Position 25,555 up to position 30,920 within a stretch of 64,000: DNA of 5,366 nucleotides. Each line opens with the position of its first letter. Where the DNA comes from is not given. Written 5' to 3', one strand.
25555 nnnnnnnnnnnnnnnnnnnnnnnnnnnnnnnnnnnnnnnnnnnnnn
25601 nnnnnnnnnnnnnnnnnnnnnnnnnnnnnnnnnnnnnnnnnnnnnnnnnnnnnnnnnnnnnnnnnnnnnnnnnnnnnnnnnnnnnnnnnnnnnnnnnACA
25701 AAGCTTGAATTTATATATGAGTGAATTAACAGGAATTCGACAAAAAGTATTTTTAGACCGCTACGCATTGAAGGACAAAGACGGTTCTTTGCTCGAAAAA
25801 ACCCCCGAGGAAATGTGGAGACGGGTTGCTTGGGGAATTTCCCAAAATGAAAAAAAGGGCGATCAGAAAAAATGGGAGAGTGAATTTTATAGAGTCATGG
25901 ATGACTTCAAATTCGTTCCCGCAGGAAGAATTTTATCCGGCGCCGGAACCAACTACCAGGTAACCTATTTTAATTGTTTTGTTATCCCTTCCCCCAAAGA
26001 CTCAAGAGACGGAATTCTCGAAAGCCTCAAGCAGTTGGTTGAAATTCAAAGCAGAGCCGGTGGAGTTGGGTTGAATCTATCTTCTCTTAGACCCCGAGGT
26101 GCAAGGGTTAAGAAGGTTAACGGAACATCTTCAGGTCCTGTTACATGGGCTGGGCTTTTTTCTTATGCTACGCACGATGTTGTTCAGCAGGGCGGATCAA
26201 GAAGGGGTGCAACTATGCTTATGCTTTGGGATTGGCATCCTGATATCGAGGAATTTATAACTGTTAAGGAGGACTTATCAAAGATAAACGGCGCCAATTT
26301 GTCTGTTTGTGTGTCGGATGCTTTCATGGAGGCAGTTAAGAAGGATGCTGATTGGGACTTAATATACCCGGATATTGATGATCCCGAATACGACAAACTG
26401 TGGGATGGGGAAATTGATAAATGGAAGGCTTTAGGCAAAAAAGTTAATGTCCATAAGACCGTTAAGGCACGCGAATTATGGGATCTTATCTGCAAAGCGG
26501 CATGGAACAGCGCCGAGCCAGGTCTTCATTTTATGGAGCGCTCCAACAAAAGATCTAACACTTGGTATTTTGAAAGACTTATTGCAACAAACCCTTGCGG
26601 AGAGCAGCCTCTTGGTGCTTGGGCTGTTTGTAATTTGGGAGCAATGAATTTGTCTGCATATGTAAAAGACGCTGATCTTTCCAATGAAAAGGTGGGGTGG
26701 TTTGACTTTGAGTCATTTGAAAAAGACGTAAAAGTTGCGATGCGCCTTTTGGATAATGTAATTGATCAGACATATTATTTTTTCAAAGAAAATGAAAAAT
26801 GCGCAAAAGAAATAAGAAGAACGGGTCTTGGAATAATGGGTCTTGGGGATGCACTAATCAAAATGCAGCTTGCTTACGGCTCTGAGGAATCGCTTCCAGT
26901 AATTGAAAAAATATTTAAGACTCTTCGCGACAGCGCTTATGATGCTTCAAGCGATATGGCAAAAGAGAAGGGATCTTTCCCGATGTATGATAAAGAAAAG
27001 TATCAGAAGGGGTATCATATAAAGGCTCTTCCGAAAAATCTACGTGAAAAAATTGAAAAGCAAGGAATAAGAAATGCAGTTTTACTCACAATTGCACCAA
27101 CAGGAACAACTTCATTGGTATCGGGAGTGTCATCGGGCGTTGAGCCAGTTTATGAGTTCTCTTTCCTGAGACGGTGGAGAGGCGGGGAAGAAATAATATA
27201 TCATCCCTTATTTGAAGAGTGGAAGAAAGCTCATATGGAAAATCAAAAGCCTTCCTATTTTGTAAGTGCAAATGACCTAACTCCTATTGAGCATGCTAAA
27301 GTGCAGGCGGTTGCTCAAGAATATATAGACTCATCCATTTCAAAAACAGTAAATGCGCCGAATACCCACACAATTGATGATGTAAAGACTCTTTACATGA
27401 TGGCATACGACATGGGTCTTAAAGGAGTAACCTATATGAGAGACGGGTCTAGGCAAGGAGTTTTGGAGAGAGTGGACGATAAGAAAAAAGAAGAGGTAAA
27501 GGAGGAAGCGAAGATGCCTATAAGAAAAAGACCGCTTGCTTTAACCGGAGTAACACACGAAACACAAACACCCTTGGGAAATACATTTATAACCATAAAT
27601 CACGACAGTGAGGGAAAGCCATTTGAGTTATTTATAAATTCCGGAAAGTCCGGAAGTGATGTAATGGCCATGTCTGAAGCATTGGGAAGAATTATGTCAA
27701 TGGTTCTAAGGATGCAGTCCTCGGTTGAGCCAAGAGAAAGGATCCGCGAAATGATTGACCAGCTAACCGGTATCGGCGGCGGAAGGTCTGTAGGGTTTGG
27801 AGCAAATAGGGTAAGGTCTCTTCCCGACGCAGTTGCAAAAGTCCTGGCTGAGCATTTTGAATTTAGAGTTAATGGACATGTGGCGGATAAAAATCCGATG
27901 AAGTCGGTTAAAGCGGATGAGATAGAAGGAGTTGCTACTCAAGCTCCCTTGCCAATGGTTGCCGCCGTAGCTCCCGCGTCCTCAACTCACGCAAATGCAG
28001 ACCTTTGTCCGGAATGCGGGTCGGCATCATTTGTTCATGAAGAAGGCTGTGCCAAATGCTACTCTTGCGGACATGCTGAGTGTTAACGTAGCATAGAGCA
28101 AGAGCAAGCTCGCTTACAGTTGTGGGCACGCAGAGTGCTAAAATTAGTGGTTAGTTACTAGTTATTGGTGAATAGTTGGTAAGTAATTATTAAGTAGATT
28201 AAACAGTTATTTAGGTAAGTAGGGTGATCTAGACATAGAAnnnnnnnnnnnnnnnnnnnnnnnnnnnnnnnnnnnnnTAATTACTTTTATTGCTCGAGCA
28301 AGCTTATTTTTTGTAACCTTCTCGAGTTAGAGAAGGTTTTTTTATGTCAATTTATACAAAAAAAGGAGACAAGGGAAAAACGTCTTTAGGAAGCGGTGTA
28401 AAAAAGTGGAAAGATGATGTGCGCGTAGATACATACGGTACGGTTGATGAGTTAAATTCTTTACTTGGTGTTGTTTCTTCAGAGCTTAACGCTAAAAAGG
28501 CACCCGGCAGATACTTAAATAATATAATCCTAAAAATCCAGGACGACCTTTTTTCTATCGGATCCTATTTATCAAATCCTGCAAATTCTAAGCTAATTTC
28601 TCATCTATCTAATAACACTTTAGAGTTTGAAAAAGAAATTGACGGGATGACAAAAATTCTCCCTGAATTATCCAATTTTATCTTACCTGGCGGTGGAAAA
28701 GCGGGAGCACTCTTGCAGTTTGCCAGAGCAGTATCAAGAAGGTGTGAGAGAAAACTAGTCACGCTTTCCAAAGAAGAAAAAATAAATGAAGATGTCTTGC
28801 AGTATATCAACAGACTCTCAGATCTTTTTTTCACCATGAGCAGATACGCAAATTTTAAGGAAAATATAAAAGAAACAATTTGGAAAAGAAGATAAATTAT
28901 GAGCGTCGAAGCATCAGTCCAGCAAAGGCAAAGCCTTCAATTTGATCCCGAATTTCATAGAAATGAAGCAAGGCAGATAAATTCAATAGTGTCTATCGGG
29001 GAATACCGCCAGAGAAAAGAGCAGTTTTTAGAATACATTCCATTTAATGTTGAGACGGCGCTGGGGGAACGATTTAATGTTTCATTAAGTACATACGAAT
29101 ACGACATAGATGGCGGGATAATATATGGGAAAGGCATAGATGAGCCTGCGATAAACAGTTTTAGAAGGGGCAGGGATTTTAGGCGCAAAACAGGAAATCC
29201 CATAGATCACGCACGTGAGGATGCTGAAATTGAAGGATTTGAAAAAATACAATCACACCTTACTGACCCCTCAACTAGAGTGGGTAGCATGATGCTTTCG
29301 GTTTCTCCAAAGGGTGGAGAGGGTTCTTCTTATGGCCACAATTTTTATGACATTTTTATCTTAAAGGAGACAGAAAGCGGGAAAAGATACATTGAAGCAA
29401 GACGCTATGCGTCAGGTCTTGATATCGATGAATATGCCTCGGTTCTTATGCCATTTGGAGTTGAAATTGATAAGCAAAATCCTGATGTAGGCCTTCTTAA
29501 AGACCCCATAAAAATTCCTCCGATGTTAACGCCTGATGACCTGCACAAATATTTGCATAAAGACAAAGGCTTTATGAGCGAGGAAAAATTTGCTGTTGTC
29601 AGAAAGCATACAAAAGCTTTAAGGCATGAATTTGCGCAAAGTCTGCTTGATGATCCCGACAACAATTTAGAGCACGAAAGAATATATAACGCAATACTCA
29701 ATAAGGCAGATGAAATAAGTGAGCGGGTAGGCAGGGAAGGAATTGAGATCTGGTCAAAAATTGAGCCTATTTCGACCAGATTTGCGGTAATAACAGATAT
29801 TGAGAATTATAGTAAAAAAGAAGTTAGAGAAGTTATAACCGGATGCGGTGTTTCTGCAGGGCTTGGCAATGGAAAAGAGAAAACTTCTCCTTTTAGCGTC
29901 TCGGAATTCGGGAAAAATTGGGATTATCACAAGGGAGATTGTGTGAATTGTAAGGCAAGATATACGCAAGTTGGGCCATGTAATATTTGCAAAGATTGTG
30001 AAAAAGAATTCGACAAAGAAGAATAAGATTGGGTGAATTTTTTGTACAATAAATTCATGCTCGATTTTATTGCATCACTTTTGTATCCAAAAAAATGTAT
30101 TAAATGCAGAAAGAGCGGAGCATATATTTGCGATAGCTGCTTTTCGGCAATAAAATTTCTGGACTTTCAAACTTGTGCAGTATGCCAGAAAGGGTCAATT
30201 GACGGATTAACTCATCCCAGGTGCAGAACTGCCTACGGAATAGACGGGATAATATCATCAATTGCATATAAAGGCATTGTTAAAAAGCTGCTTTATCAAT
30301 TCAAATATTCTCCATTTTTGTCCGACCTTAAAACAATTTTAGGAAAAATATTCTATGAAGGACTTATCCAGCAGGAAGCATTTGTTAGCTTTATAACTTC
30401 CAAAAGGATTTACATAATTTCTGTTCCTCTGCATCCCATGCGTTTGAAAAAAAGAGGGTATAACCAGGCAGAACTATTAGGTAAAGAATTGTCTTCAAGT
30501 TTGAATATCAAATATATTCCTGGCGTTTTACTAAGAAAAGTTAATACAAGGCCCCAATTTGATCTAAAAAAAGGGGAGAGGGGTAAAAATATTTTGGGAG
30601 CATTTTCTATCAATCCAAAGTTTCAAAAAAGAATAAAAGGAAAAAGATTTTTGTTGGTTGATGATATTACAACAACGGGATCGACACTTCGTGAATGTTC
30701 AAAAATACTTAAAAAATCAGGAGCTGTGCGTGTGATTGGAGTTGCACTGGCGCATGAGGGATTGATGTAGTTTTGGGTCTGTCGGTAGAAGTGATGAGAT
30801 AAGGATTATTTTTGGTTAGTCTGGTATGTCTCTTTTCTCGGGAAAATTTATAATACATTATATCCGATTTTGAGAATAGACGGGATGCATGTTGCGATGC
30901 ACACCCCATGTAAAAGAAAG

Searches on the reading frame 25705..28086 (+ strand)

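Call 4: search_protein_families(library=pfam, proteins=[window:25705-28086:+], max_evalue=0.01)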
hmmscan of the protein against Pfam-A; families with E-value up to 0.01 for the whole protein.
window:25705-28086:+ (793 aa): 3 families
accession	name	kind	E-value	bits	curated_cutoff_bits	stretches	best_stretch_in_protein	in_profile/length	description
PF02867.20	Ribonuc_red_lgC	-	7.3e-127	424.6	23.9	1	90-578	2-523/523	Ribonucleotide reductase, barrel domain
PF00317.26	Ribonuc_red_lgN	-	1.9e-20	73.2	28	1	13-84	8-76/77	Ribonucleotide reductase, all-alpha domain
PF12637.14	TSCPD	-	1.3e-14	54.7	22.8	1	622-717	11-87/88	TSCPD domain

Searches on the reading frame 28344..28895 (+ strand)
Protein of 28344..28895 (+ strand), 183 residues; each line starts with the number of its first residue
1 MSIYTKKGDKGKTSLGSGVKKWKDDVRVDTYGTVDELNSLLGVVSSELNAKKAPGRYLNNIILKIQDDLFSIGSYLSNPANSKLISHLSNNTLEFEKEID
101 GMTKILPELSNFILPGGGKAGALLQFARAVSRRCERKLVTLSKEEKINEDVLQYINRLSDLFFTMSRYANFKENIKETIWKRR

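Call 7: search_protein_families(library=pfam, proteins=[window:28344-28895:+], max_evalue=0.001)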
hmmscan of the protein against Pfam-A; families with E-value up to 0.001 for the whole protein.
window:28344-28895:+ (183 aa): 1 family
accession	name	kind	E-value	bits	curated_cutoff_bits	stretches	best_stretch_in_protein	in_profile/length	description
PF01923.23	Cob_adeno_trans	-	7.2e-53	179.6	24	1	3-169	1-171/171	Cobalamin adenosyltransferase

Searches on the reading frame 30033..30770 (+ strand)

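Call 7: search_protein_families(library=pfam, proteins=[window:30033-30770:+], max_evalue=0.001)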
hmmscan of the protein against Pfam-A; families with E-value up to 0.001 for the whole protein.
window:30033-30770:+ (245 aa): 2 families
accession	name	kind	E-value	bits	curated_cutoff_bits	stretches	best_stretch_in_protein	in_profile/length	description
PF00156.33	Pribosyltran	-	3.5e-07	30.1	26.3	1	198-239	82-123/158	Phosphoribosyl transferase domain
PF18912.6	DZR_2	-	1.9e-06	28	27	1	14-64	2-55/56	Double zinc ribbon domain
